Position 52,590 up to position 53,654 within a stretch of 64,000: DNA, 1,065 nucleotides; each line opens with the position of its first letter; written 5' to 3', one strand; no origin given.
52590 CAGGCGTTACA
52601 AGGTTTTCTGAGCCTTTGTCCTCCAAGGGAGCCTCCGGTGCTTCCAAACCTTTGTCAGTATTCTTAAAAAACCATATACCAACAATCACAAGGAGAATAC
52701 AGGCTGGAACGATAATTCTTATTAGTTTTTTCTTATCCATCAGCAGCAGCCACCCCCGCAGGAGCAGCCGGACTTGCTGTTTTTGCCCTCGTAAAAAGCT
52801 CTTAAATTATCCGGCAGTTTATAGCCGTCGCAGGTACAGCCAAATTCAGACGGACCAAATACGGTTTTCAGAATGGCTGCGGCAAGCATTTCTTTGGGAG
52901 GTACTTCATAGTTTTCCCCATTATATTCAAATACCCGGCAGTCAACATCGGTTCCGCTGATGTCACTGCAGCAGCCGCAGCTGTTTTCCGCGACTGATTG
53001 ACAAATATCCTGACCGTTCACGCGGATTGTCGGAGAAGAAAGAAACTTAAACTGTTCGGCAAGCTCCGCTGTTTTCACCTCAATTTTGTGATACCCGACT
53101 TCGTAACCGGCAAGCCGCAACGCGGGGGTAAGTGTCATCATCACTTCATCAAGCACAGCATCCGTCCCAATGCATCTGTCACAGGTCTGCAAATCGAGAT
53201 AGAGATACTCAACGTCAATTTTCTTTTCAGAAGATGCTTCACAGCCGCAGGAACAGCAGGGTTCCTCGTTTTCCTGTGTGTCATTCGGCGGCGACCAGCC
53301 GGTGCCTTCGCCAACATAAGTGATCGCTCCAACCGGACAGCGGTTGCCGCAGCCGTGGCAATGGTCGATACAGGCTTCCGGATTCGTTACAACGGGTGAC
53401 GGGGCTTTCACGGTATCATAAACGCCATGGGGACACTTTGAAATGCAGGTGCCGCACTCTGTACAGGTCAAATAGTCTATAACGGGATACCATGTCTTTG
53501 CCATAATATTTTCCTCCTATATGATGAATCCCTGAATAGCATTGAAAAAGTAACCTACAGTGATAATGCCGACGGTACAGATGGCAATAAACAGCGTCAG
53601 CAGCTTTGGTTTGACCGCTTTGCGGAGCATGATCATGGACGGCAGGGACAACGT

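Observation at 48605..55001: Minus-strand arsenic / thiol-redox island with unusual membership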

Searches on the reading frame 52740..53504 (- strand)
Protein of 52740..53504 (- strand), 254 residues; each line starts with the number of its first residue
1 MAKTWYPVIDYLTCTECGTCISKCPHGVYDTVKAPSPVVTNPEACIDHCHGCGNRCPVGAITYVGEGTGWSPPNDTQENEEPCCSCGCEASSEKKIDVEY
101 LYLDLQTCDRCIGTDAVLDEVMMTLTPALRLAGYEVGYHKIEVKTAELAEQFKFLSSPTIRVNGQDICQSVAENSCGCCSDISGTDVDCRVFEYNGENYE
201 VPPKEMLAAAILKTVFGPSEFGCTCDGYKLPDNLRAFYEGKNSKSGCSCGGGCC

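Call 4: search_protein_families(library=ncbifam, proteins=[window:52740-53504:-], max_evalue=0.01)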
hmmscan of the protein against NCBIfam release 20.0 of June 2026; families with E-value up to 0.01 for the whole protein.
window:52740-53504:- (254 aa): 20 families
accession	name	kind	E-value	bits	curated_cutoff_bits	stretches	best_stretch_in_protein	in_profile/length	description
NF049942.1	DF_fam_seleno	subfamily_domain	7e-14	51.6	70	1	120-210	14-96/96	DF family (seleno)protein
NF043039.1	HgcAB_like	equivalog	2.1e-06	27.6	285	1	9-61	297-349/350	HgcAB-like fusion protein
NF038196.1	ferrodoxin_EFR1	subfamily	9.5e-06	25.8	75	1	13-65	185-232/242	EFR1 family ferrodoxin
TIGR02179.1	PorD_KorD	subfamily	1.3e-05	25.3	60.05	1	4-66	17-77/78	2-oxoacid:acceptor oxidoreductase, delta subunit, pyruvate/2-ketoisovalerate family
NF010369.0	PRK13795.1-4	equivalog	1.9e-05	23.1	1086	1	10-67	574-630/633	hypothetical protein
NF040864.1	HgcB_ferredoxin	equivalog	2.2e-05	24.2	99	1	13-69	15-68/93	mercury methylation ferredoxin HgcB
TIGR02494.1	PFLE_PFLC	subfamily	7.5e-05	22.1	174.35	1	13-67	49-103/293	glycyl-radical enzyme activating protein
TIGR04395.1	cutC_activ_rSAM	equivalog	0.00014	21.2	360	1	10-67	52-109/309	choline TMA-lyase-activating enzyme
NF043069.1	T4HPD_activ_SAM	equivalog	0.00043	19.8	425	1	13-67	52-103/299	trans-4-hydroxy-L-proline dehydratase activase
NF045490.1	FdxA_Protbact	equivalog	0.0012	19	135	0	37-63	32-57/104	ferredoxin FdxA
NF007205.0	PRK09626.1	equivalog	0.0016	18.4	93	1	9-62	14-72/105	2-oxoglutarate-acceptor oxidoreductase subunit OorD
NF040612.1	F420_dehyd_FpoI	exception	0.0017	18.2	180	1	3-32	73-102/135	F420H2 dehydrogenase subunit FpoI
NF045790.1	OxalOxreddelta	equivalog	0.0022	17.2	230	1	6-66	254-311/316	oxalate oxidoreductase subunit delta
NF006221.0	PRK08348.1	subfamily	0.0028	17.3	124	1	11-62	43-93/136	NADH-plastoquinone oxidoreductase subunit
NF040684.1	PorD_Arch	equivalog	0.003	17.6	120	1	4-65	24-83/85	pyruvate synthase subunit PorD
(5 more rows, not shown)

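Call 5: search_protein_families(library=pfam, proteins=[window:52740-53504:-], max_evalue=0.01)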
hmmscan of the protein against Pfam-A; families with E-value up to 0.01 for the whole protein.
window:52740-53504:- (254 aa): 8 families
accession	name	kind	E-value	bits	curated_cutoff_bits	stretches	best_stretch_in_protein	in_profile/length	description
PF10865.14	DUF2703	-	1.8e-34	118.8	23.6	1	96-211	1-120/120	Domain of unknown function (DUF2703)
PF13237.11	Fer4_10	-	3.9e-07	30.3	25.5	1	7-57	2-53/53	4Fe-4S dicluster domain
PF13187.11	Fer4_9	-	4.3e-07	30.3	27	1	14-61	2-52/52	4Fe-4S dicluster domain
PF12838.12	Fer4_7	-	1.5e-05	25.8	27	1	13-60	1-52/52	4Fe-4S dicluster domain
PF00037.32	Fer4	-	3.7e-05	23.8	21.1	1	7-28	1-22/24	4Fe-4S binding domain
PF12797.12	Fer4_2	-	8.9e-05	22.7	24.5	1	5-25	1-21/22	4Fe-4S binding domain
PF12837.12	Fer4_6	-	0.00019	21.7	25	1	7-29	2-24/24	4Fe-4S binding domain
PF12800.12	Fer4_4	-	0.0095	16.7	24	1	13-25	3-15/17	4Fe-4S binding domain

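Call 16: find_homologous_proteins(query=window:52740-53504:-)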
Query window:52740-53504:- (254 aa): 1741 proteins with E <= 0.001 among 2221 candidates; the best 120 are listed.
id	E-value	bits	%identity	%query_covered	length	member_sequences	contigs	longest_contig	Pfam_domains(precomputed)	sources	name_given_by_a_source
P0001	4.3e-144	497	82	100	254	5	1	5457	PF10865.15,PF13237.12,PF13187.12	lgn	-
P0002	8.2e-144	496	82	100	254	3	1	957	PF10865.15,PF13237.12,PF13187.12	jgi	-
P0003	2.4e-143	495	83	100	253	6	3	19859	PF10865.15,PF13237.12,PF13187.12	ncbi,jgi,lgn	-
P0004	2.7e-142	491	81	100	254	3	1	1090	PF10865.15,PF13237.12,PF13187.12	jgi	-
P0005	4.2e-142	491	80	100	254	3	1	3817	PF10865.15,PF13237.12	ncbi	-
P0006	2.6e-141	488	80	100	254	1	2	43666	PF10865.15,PF13237.12,PF13187.12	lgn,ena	-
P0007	4.7e-141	487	80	96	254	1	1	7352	PF10865.15,PF13237.12,PF13187.12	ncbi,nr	ncbi:MAG: DUF2703 domain-containing protein [Clostridia bacterium]|nr:DUF2703 domain-containing prot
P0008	6.7e-141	487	80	100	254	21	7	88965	PF10865.15,PF12838.13,PF13237.12,PF13187.12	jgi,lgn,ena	-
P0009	1.5e-140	486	80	100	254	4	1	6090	PF10865.15,PF13237.12,PF13187.12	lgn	-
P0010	2.3e-140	485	80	100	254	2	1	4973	PF12797.13,PF10865.15,PF00037.33,PF12838.13,PF13237.12,PF13187.12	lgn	-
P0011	3.6e-140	484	80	100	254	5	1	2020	PF10865.15,PF13237.12,PF13187.12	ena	-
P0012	5.8e-140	484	80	100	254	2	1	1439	PF12797.13,PF10865.15,PF00037.33,PF12838.13,PF13237.12,PF13187.12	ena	-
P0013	1.0e-139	483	81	94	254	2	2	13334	PF10865.15,PF13237.12,PF13187.12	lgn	-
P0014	1.6e-139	482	80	100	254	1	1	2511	PF12797.13,PF10865.15,PF00037.33,PF12838.13,PF13237.12,PF13187.12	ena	-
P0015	1.7e-139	482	81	100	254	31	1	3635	PF12797.13,PF10865.15,PF00037.33,PF13237.12,PF13187.12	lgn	-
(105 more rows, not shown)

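Call 17: find_encoding_contigs(protein=window:52740-53504:-, flank=10000, max_places=8)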
Protein window:52740-53504:- (254 aa): 10 contigs read that carry it; 5 places shown.
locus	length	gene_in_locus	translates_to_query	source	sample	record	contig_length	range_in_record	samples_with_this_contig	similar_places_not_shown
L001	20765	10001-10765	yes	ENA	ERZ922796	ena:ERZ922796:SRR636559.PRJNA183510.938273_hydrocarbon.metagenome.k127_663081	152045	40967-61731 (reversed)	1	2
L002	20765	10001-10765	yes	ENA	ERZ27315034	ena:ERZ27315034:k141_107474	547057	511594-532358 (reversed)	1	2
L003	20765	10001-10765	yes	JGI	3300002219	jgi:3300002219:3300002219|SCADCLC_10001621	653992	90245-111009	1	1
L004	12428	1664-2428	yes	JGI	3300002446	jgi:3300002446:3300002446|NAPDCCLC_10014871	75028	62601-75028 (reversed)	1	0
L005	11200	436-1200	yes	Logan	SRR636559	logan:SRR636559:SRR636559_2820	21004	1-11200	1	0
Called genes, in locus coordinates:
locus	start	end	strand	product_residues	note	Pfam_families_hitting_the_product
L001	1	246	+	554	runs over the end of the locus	PF00501:AMP-binding, PF23562:AMP-binding_C_3, PF13193:AMP-binding_C (faint)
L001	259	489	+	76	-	PF00550:PP-binding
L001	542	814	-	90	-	PF12116:SpoIIID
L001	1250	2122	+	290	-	PF02219:MTHFR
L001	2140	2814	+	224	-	PF02965:Met_synt_B12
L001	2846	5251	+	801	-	PF02574:S-methyl_trans, PF00809:Pterin_bind, PF02607:B12-binding_2, PF02310:B12-binding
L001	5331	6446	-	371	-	PF02557:VanY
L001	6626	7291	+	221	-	PF02627:CMD (weak)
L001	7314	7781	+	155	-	PF02664:LuxS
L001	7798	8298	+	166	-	PF00383:dCMP_cyt_deam_1, PF14437:MafB19-deam, PF14439:Bd3614-deam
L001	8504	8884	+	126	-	PF01022:HTH_5, PF12840:HTH_20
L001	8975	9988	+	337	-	PF03773:ArsP_1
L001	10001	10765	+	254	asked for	PF12838:Fer4_7 (faint), PF13237:Fer4_10 (weak), PF13187:Fer4_9 (weak), PF10865:DUF2703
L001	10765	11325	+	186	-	PF00085:Thioredoxin, PF13098:Thioredoxin_2 (faint)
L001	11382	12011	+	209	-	PF02683:DsbD_TM, PF13386:DsbD_2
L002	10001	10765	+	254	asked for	PF12838:Fer4_7 (faint), PF13237:Fer4_10 (weak), PF13187:Fer4_9 (weak), PF10865:DUF2703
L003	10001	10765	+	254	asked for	PF12838:Fer4_7 (faint), PF13237:Fer4_10 (weak), PF13187:Fer4_9 (weak), PF10865:DUF2703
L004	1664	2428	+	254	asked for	PF12838:Fer4_7 (faint), PF13237:Fer4_10 (weak), PF13187:Fer4_9 (weak), PF10865:DUF2703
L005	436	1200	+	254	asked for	PF12838:Fer4_7 (faint), PF13237:Fer4_10 (weak), PF13187:Fer4_9 (weak), PF10865:DUF2703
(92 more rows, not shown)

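Call 25: find_related_loci(query=A1, collection=genome_contigs, flank=10000)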
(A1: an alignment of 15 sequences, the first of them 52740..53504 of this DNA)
Query A1 (254 aa) in genome_contigs; peptide patterns used: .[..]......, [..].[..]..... (x = any residue, [..] = any of these).
273 stretches matched a pattern; 230 encode a relative of the query (tblastn E <= 1e-3); the best 80 are kept; 80 distinct loci.
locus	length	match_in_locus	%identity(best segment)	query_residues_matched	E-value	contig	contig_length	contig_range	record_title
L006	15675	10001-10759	83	1-254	2e-141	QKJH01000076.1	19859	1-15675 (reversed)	MAG: Alphaproteobacteria bacterium isolate SZUA-601 scaffold_7480, whole genome shotgun sequence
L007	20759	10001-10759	80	1-254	4e-141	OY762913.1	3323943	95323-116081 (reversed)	MAG: Oscillospiraceae bacterium isolate 33866201-8703-4db9-b41f-97b337deec86 genome assembly, chromosome: 1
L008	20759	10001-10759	81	1-254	8e-141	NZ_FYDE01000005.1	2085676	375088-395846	Marasmitruncus massiliensis strain Marseille-P3646, whole genome shotgun sequence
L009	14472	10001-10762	80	1-254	9e-140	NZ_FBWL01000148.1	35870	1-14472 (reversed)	Clostridium sp. C105KSO13 isolate C105KSO131, whole genome shotgun sequence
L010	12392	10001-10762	80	1-254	1e-138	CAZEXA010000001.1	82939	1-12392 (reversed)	MAG TPA_asm: uncultured Eubacteriales bacterium isolate SRP192927_co3_117 genome assembly, contig: NODE_431_length_82939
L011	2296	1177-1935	80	1-254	1e-146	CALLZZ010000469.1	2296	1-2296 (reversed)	MAG TPA_asm: uncultured Clostridia bacterium isolate SRR1561995_bin.103_CONCOCT_v1.1_MAG genome assembly, contig: ERZ724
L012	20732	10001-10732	80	1-244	3e-137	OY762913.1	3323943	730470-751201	MAG: Oscillospiraceae bacterium isolate 33866201-8703-4db9-b41f-97b337deec86 genome assembly, chromosome: 1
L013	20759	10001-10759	79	1-254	2e-137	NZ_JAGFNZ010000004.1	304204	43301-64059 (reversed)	Caproiciproducens faecalis strain AGMB10547 AGMB10547_contigs_04, whole genome shotgun sequence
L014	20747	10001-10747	78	1-249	2e-136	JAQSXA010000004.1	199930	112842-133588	MAG: Oscillospiraceae bacterium isolate L_E1_T20_A_bin.109 scaffold_61, whole genome shotgun sequence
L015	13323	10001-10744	79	1-248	2e-136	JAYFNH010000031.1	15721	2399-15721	MAG: Oscillibacter sp. isolate 3C_45 c_3C_000000101631, whole genome shotgun sequence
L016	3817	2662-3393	80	1-244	2e-139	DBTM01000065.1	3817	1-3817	MAG TPA_asm: Clostridiales bacterium UBA1316 UBA1316_contig_74678, whole genome shotgun sequence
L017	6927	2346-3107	78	1-254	1e-134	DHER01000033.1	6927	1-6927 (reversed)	MAG TPA_asm: Firmicutes bacterium UBA4845 UBA4845_contig_5496, whole genome shotgun sequence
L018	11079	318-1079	76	1-254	3e-134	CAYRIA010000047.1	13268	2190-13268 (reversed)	MAG TPA_asm: uncultured Oscillospiraceae bacterium isolate SRP192927_co4_34 genome assembly, contig: NODE_10624_length_1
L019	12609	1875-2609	80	1-245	3e-134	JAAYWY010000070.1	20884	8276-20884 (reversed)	MAG: Bacillota bacterium isolate AS01afH2WH_58 8026_AS01, whole genome shotgun sequence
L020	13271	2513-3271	78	1-254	9e-134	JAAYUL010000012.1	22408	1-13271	MAG: Clostridiales bacterium isolate AS27yjCOA_153 16025_AS27, whole genome shotgun sequence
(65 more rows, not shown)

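Call 34: search_solved_structures(query=A1, max_evalue=1)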
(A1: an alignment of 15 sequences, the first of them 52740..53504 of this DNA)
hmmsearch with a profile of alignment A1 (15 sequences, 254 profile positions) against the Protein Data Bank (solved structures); distinct sequences matched with E-value up to 1: 84 (the best 60 are shown).
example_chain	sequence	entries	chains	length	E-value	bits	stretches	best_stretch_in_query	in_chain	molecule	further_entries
9g03_E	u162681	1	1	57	0.00021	24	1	13-60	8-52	Ferredoxin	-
8ys5_D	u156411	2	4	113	0.00086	22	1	13-85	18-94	2-oxoglutarate:acceptor oxidoreductase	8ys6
8a8o_C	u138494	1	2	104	0.0013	21.5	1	13-91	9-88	Beta-subunit of the PAPS reductase from Methanothermococcus thermolithotrophicus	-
1clf_A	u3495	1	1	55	0.0014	21.3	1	13-60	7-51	FERREDOXIN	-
9ojn_A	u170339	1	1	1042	0.0043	19.7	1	4-38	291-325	Iron-sulfur-binding reductase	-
2z8q_A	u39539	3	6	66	0.0068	19.1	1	5-62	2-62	Ferredoxin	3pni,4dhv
1dwl_A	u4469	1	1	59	0.0085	18.8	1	8-62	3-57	FERREDOXIN I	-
5t5i_F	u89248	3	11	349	0.0092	18.7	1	8-76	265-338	Tungsten formylmethanofuran dehydrogenase subunit fwdF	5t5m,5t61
1xer_A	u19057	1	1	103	0.011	18.4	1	9-61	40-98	FERREDOXIN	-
2vkr_A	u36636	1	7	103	0.012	18.3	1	9-61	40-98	ZINC-CONTAINING FERREDOXIN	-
7zc6_B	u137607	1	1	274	0.019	17.6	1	6-27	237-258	RnfB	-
1f2g_A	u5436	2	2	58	0.021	17.5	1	13-62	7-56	FERREDOXIN II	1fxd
8jjr_c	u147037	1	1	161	0.025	17.2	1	1-59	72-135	PsaC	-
7t2r_B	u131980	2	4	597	0.026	17.2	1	8-62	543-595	NiFe hydrogenase subunit B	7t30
9lut_C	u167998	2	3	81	0.026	17.2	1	9-69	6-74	Photosystem I iron-sulfur center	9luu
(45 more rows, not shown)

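Call 39: predict_structure(alignment_id=A1)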
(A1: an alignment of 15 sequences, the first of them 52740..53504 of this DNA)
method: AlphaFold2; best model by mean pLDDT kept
length: 254 residues; sequences in the alignment: 15
mean_pLDDT: 45.0   pTM: 0.42
mean pLDDT of the five models: 45.0, 45.0, 43.5, 43.1, 35.9
residues with pLDDT >= 90: 0; 70-90: 23; 50-70: 48; < 50: 183
segments of 3 or more residues with pLDDT < 50: 1-93, 104-112, 145-157, 169-199, 218-254
pLDDT, mean of each block of 10 residues (from residue 1): 35 38 34 40 40 37 39 32 26 64 47 62 72 72 52 46 59 38 39 43 61 58 30 38 34 27
secondary structure, 60 per line:
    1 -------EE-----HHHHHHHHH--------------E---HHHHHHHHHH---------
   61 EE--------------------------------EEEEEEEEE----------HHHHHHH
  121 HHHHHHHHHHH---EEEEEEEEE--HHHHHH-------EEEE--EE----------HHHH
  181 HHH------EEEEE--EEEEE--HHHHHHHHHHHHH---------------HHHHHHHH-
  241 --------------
elements in order: H15-23 H42-51 E95-103 H114-131 E135-143 H146-151 E159-162 H177-183 E190-194 E197-201 H204-216 H232-239

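Call 56: search_dna_similar(query=window:52740-53504:-, collection=plasmids, mode=protein, max_rows=15)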
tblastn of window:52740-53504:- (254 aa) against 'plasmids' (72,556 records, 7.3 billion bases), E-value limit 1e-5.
Records with a match: 1; places in all: 1; records where one place covers at least 80% of the query: 0.
Best place of each record, by identity: <60% 1.
By first word of the organism name: Peptoclostridium 1.
By predicted mobility (MOB-suite, as given by PLSDB): non-mobilizable 1.
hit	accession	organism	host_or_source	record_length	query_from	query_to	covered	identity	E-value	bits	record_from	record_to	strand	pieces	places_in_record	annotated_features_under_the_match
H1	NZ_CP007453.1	Peptoclostridium acidaminophilum DSM 3953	black mud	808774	83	244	64%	44.2%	5e-32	130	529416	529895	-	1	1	DUF2703 domain-containing protein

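Call 57: get_annotated_region(hit=H1, flank=6000)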
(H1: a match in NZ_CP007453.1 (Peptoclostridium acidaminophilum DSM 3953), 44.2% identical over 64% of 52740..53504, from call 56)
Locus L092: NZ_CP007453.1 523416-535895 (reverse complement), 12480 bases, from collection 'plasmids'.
description: Peptoclostridium acidaminophilum DSM 3953 strain al-2 plasmid EAL2_808p, complete sequence
organism: Peptoclostridium acidaminophilum DSM 3953 (NCBI taxid 1286171)
taxonomy: Bacteria; Bacillota; Clostridia; Peptostreptococcales; Peptoclostridiaceae; Peptoclostridium; Peptoclostridium acidaminophilum; Peptoclostridium acidaminophilum DSM 3953
host: -; source: black mud; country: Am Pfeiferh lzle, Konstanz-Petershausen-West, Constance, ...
typing (MOB-suite, as given by PLSDB): non-mobilizable
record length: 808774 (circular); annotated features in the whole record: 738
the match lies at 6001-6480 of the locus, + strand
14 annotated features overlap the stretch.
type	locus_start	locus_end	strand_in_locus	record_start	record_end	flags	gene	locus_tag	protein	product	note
CDS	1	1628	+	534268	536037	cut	-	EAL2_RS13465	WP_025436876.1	V-type ATP synthase subunit A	-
CDS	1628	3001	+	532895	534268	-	-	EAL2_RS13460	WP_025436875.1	V-type ATP synthase subunit B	-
CDS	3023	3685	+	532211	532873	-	-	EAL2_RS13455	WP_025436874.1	V-type ATP synthase subunit D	-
CDS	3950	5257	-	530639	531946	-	-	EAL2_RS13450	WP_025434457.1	IS110 family transposase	-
CDS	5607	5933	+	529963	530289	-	-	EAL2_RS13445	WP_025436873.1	metalloregulator ArsR/SmtB family transcription factor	GO:0006355 - regulation of DNA-templated transcription [Evidence IEA]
CDS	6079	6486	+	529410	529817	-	-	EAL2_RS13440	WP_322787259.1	DUF2703 domain-containing protein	-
CDS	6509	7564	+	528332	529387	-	arsB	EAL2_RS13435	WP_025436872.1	ACR3 family arsenite efflux transporter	-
CDS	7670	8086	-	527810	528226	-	-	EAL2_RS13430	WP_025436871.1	arsenate reductase ArsC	-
CDS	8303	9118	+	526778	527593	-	-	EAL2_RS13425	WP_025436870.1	alpha/beta hydrolase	-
CDS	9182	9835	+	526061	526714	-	-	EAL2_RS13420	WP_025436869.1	hypothetical protein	-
CDS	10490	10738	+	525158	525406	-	-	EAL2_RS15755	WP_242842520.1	hypothetical protein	-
CDS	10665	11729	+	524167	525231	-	ltrA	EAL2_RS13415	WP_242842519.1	group II intron reverse transcriptase/maturase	GO:0000373 - Group II intron splicing [Evidence IEA]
CDS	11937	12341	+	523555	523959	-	tnpA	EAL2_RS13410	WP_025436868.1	IS200/IS605 family transposase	-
CDS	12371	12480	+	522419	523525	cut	tnpB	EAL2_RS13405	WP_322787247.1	IS200/IS605 family element RNA-guided endonuclease TnpB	-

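Call 61: list_cluster_members(proteins=[P0121, window:52740-53504:-, window:55724-56191:-])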
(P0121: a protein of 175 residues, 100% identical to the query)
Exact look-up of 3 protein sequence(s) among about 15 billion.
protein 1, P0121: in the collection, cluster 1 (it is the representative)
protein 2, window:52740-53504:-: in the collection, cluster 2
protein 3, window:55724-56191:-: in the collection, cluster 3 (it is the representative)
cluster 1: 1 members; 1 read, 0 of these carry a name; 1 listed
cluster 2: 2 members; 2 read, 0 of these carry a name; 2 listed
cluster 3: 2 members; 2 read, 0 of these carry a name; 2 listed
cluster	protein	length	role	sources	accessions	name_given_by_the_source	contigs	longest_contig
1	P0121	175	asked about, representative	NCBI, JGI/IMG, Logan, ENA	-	-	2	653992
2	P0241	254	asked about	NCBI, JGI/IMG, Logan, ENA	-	-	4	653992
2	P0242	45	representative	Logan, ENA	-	-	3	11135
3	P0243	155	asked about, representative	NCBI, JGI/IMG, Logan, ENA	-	-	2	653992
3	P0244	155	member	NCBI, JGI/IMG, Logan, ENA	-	-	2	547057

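Call 63: search_protein_families(library=padloc, proteins=[window:52740-53504:-], max_evalue=0.01)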
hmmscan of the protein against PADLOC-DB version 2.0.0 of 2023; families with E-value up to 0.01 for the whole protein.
window:52740-53504:- (254 aa): 0 families

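Call 70: search_protein_representatives(protein=window:52740-53504:-)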
Query: 254 residues. Proteins with E-value up to 0.001 (for the whole library): 1614; up to 1e-10: 476; up to 1e-30: 76. The best 150 are listed.
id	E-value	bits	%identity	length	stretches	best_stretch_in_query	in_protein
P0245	6.0e-101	354.0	62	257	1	1-253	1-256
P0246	3.6e-76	272.8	62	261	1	46-244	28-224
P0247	1.2e-70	254.6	64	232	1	1-171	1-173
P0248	2.5e-66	240.5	43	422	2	73-254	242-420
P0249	3.3e-64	233.5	48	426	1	1-251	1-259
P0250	1.1e-59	218.7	55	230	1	69-254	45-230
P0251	2.3e-58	214.3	58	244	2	89-253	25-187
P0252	5.6e-58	213.1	50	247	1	13-254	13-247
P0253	4.4e-57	210.1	71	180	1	80-218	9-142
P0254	5.5e-54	200.0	42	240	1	3-242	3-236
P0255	1.4e-52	195.4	65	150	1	89-224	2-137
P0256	2.6e-52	194.5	65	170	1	1-152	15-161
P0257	7.5e-50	186.4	57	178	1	92-248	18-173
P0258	3.1e-48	181.1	64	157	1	82-205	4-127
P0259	3.7e-48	180.9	59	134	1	123-253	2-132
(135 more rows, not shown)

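Call 75: predict_structure(alignment_id=A3)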
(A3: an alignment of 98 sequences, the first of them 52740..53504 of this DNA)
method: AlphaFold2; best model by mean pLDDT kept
length: 254 residues; sequences in the alignment: 98
mean_pLDDT: 78.5   pTM: 0.64
mean pLDDT of the five models: 78.5, 77.5, 76.6, 76.3, 74.4
residues with pLDDT >= 90: 141; 70-90: 11; 50-70: 67; < 50: 35
segments of 3 or more residues with pLDDT < 50: 1-11, 27-31, 48-51, 250-254
pLDDT, mean of each block of 10 residues (from residue 1): 40 57 53 52 53 54 53 51 55 91 98 98 98 97 98 98 95 98 98 98 98 93 81 98 75 45
secondary structure, 60 per line:
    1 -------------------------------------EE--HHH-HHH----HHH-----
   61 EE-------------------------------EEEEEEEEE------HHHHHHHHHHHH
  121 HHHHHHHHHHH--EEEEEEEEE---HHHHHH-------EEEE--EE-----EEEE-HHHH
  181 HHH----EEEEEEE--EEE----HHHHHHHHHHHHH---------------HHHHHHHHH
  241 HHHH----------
elements in order: E94-102 H109-131 E134-142 H146-151 E159-162 E172-175 H177-183 E188-194 E197-199 H204-216 H232-244
